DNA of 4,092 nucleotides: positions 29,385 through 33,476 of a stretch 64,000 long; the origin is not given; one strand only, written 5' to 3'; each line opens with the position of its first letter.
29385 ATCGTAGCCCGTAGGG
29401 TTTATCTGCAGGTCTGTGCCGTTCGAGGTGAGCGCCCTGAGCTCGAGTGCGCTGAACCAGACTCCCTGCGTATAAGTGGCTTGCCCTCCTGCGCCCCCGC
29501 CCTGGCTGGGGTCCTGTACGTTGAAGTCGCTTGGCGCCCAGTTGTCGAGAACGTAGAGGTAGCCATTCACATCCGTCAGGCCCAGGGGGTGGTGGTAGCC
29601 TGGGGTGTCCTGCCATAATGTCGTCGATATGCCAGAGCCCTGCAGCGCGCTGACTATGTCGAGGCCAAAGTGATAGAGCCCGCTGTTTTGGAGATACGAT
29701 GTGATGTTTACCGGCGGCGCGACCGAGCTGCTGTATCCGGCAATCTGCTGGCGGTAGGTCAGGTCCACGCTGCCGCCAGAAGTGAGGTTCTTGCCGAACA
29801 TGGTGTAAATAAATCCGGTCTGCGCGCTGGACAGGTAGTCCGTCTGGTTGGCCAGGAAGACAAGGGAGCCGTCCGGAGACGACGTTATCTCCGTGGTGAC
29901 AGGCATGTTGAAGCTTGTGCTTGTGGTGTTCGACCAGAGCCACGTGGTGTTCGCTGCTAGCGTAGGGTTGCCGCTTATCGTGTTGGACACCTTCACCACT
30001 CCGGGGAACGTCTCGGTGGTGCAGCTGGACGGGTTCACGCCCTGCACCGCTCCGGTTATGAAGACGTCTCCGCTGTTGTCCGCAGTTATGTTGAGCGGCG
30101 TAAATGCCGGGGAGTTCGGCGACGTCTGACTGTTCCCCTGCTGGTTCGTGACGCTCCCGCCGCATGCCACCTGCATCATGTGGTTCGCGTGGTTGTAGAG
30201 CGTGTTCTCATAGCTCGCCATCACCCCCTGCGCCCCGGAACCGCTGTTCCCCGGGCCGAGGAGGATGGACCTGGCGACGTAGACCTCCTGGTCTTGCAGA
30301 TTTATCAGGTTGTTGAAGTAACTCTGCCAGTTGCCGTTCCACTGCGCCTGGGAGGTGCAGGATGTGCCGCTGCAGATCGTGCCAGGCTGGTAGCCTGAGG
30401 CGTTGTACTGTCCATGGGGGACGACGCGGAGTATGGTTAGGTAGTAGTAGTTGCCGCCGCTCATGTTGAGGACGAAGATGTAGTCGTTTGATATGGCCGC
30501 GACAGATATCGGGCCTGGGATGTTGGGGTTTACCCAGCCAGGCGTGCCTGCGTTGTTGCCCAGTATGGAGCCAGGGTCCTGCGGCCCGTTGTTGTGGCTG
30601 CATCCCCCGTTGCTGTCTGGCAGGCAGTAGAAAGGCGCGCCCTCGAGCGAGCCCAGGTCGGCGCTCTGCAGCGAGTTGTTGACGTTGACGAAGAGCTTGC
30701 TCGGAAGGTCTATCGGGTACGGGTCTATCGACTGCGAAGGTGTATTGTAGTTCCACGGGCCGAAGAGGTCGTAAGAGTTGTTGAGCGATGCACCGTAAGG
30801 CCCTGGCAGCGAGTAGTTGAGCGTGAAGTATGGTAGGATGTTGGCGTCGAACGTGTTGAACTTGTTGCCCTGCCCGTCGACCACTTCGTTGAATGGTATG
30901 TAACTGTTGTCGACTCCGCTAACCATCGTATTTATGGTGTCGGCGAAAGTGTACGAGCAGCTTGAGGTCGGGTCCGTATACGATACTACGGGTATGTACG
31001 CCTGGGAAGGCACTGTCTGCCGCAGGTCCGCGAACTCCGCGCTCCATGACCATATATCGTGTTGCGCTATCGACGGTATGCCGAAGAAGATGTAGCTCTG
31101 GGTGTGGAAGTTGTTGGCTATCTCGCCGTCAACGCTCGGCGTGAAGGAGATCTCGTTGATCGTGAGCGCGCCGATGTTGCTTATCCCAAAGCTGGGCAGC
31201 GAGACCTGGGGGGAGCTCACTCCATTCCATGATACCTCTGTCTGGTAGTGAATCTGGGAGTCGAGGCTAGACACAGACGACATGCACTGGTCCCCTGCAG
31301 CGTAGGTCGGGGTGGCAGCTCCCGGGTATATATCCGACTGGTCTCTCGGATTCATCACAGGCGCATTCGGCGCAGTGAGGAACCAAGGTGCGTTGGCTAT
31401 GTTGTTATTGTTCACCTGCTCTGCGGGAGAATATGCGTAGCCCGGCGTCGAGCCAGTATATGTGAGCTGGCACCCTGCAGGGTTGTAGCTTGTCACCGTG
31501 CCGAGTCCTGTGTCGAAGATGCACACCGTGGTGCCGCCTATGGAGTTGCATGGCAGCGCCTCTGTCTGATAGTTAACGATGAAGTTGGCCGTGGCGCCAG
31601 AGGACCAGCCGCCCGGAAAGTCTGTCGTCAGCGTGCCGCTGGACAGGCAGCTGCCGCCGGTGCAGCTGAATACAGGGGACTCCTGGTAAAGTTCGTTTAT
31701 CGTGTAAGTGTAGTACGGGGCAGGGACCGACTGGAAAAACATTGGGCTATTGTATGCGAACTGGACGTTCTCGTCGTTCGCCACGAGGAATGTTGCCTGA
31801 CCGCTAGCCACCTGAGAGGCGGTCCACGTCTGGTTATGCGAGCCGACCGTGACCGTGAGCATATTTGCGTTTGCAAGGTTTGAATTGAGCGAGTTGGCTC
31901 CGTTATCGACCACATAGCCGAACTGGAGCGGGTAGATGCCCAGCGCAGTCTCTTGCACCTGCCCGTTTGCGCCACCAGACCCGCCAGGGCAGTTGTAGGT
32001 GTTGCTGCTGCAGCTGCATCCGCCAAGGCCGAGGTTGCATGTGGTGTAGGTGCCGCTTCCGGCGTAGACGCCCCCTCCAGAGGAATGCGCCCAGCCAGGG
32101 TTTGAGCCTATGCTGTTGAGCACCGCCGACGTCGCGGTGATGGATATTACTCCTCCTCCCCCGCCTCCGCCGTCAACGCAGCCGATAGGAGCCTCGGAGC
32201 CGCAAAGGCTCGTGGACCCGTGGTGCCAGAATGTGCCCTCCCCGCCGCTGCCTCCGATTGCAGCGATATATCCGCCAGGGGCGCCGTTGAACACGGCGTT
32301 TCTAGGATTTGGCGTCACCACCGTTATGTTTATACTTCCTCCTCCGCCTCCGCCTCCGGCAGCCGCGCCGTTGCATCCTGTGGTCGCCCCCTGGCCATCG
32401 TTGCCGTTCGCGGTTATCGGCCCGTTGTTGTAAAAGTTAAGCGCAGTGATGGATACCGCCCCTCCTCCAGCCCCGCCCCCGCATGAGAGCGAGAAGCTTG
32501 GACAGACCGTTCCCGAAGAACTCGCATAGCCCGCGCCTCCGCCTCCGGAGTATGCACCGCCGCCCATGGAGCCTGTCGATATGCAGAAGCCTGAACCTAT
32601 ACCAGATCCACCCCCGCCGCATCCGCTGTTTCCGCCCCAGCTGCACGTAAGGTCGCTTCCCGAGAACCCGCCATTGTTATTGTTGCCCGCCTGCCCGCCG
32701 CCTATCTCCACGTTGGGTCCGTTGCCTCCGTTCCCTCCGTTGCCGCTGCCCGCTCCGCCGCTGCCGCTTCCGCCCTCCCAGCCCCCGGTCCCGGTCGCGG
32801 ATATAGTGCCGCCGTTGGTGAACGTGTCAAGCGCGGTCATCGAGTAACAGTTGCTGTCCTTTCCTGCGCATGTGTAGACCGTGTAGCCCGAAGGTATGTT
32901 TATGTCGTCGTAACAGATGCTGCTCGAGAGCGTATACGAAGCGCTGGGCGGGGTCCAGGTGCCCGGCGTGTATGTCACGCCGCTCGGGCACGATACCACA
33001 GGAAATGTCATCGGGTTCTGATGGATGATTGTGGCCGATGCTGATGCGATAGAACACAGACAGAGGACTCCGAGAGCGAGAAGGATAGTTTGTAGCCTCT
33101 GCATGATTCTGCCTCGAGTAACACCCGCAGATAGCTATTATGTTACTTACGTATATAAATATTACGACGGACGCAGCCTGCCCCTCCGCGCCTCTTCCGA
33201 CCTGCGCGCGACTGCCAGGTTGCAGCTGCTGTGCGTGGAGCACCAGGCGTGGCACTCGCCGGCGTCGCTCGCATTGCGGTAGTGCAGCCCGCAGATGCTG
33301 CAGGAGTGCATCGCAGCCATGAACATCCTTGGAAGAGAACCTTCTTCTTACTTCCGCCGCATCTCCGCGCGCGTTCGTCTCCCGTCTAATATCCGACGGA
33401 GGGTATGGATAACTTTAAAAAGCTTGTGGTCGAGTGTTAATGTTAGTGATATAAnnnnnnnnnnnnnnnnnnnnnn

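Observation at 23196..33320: Candidate undescribed envelope module: giant surface protein plus hyper-basic membrane partner, bracketed by two micro-ORFs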

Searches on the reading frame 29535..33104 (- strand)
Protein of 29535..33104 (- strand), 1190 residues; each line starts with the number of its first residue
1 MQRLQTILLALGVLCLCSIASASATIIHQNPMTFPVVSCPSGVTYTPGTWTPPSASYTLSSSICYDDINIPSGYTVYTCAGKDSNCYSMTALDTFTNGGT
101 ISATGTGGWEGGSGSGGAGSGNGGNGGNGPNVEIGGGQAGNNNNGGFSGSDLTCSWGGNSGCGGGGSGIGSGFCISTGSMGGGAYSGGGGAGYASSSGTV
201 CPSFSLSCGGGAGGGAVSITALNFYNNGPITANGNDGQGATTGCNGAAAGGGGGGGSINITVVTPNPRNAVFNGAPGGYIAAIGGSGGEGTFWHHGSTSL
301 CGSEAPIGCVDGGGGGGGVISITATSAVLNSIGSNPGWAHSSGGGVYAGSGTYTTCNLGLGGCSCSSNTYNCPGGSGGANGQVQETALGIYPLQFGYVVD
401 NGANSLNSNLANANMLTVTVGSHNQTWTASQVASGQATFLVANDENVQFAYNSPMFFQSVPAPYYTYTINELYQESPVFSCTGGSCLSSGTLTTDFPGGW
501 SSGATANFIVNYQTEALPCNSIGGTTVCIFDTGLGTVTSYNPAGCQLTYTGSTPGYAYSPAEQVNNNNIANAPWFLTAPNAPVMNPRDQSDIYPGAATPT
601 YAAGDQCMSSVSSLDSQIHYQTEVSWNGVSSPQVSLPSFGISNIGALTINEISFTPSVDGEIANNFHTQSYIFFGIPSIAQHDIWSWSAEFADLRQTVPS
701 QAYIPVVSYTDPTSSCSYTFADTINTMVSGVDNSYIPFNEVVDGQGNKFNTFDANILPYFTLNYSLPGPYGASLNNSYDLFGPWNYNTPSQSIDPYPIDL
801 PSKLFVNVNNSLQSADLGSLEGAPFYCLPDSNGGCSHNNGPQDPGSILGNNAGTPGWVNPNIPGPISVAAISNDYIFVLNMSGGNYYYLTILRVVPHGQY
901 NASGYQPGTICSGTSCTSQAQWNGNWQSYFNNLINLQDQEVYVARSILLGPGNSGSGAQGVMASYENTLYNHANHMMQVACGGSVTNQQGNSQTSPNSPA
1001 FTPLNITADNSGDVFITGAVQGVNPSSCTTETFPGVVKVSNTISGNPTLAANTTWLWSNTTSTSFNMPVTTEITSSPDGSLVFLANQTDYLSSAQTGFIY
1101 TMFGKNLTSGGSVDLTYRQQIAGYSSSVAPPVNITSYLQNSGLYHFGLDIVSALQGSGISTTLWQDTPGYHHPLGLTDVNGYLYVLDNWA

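Call 64: predict_structure(alignment_id=A4)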
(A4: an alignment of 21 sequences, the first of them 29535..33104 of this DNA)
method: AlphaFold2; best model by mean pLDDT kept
length: 1190 residues; sequences in the alignment: 21
mean_pLDDT: 42.8   pTM: 0.38
mean pLDDT of the five models: 42.8, 41.7, 38.6, 36.8, 36.2
residues with pLDDT >= 90: 35; 70-90: 128; 50-70: 97; < 50: 930
segments of 3 or more residues with pLDDT < 50: 1-36, 106-372, 374-391, 393-860, 895-910, 912-915, 928-942, 951-977, 982-998, 1051-1054, 1057-1064, 1118-1133, 1140-1149, 1151-1164
pLDDT, mean of each block of 10 residues (from residue 1): 30 29 26 48 86 93 93 90 78 87 58 35 33 35 29 29 30 30 32 31 33 38 36 33 35 39 37 33 30 30 28 32 32 28 30 30 30 34 32 35 29 29 29 27 29 29 30 30 26 27 34 34 39 30 30 29 39 35 33 28 29 38 45 39 33 27 26 29 28 33 35 38 39 41 41 38 33 33 38 31 34 36 35 36 32 32 68 70 74 48 40 49 49 42 64 38 44 49 47 47 83 83 70 79 60 45 56 82 72 61 81 60 39 48 44 47 51 66 61
secondary structure, 60 per line:
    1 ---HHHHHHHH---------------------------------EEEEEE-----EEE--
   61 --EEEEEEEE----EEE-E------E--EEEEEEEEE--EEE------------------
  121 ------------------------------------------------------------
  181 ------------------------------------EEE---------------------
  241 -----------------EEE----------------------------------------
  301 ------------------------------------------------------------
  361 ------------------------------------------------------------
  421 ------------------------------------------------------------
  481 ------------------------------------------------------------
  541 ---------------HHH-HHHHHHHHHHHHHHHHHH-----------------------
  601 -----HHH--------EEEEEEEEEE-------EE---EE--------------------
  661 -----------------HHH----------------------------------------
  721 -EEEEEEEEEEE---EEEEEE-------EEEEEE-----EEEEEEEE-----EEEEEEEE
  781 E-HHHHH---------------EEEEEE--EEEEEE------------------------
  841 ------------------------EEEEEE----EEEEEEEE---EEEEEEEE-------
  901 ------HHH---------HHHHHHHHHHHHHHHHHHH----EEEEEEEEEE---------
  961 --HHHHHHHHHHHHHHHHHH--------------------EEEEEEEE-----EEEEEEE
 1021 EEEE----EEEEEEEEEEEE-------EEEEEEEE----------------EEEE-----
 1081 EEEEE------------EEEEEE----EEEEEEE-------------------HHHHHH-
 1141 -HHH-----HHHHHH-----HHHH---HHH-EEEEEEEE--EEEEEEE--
elements in order (helices of 4 or more, strands of 3 or more residues): H4-11 E45-50 E56-58 E63-70 E75-77 E89-97 E100-102 E217-219 E258-260 H560-577 E617-626 E722-732 E736-741 E749-754 E760-767 E773-781 H783-787 E803-808 E811-816 E865-870 E875-882 E886-893 H919-937 E942-951 H963-980 E1001-1008 E1014-1024 E1029-1040 E1048-1055 E1072-1075 E1081-1085 E1098-1103 E1108-1114 H1134-1139 H1150-1155 H1161-1164 E1172-1179 E1182-1188

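Call 69: fold_search(model_id=the predicted structure, library=pdb)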
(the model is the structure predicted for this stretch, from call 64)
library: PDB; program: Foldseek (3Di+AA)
matches with E <= 10: 298; with E <= 0.001: 0
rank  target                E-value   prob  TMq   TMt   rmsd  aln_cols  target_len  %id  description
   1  7seu_D                3.5e-03  1.00  0.10  0.32   6.4       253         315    8  Crystal structure of E coli contaminant protein YncE co-purified with a plant protein (released 2022-04-20)
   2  7roo                  3.5e-03  0.99  0.11  0.19  12.2       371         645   10  Crystal structure of Friedel-Crafts alkylating enzyme CylK from Cylindospermum licheniforme with bromide (released 2022-03-23)
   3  3vh0_A                4.7e-03  0.63  0.07  0.19  15.3       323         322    7  Crystal structure of E. coli YncE complexed with DNA (released 2011-11-16)
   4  7fh7                  6.5e-03  1.00  0.11  0.20   5.4       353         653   11  Friedel-Crafts alkylation enzyme CylK mutant Y37F (released 2022-02-16)
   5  1rwi_B                7.3e-03  0.28  0.06  0.18  13.6       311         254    9  Extracellular domain of Mycobacterium tuberculosis PknD (released 2004-04-27)
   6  7fh8                  8.2e-03  1.00  0.11  0.20   5.5       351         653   11  Friedel-Crafts alkylation enzyme CylK mutant H391A (released 2022-02-16)
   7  7d4i_B2               1.1e-02  0.23  0.06  0.08  19.9       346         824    6  Cryo-EM structure of 90S small ribosomal precursors complex with the DEAH-box RNA helicase Dhr1 (State F) (released 2021-10-06)
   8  1rwi_A                1.2e-02  0.60  0.07  0.24  12.6       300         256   11  Extracellular domain of Mycobacterium tuberculosis PknD (released 2004-04-27)
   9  3vgz_C                1.3e-02  0.99  0.08  0.27   8.6       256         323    9  Crystal structure of E. coli YncE (released 2011-11-16)
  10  3vgz_A                1.3e-02  0.20  0.06  0.15  18.1       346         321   10  Crystal structure of E. coli YncE (released 2011-11-16)
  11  7fh6                  1.4e-02  1.00  0.11  0.20   5.5       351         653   11  Friedel-Crafts alkylation enzyme CylK (released 2022-02-16)
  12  8asv_A                1.4e-02  0.85  0.08  0.08  17.2       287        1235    8  Cryo-EM structure of yeast Elongator complex (released 2022-12-07)
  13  6ke6_B2               3.0e-02  0.14  0.05  0.06  22.3       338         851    7  3.4 angstrom cryo-EM structure of yeast 90S small subunit preribosome (released 2020-08-05)
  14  9dku_A                3.1e-02  0.92  0.10  0.27   9.3       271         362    6  NanH sialidase from C. perfringens in complex with Sialyl LacNAc (released 2025-09-17)
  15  9n6z_LQ               3.7e-02  0.16  0.05  0.07  19.2       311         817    7  SSU processome maturation and disassembly, State D (released 2025-11-05)
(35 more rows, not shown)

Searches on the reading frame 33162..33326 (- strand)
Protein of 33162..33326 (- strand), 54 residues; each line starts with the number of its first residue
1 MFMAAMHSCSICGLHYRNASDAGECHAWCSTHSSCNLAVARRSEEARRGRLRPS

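Call 6: search_protein_families(library=pfam, proteins=[window:33162-33326:-], max_evalue=0.01)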
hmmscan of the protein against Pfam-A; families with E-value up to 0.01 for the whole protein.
window:33162-33326:- (54 aa): 1 family
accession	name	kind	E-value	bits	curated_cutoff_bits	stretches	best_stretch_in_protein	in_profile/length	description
PF07502.20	MANEC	-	0.0026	18.4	25.5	1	17-46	31-60/89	MANEC domain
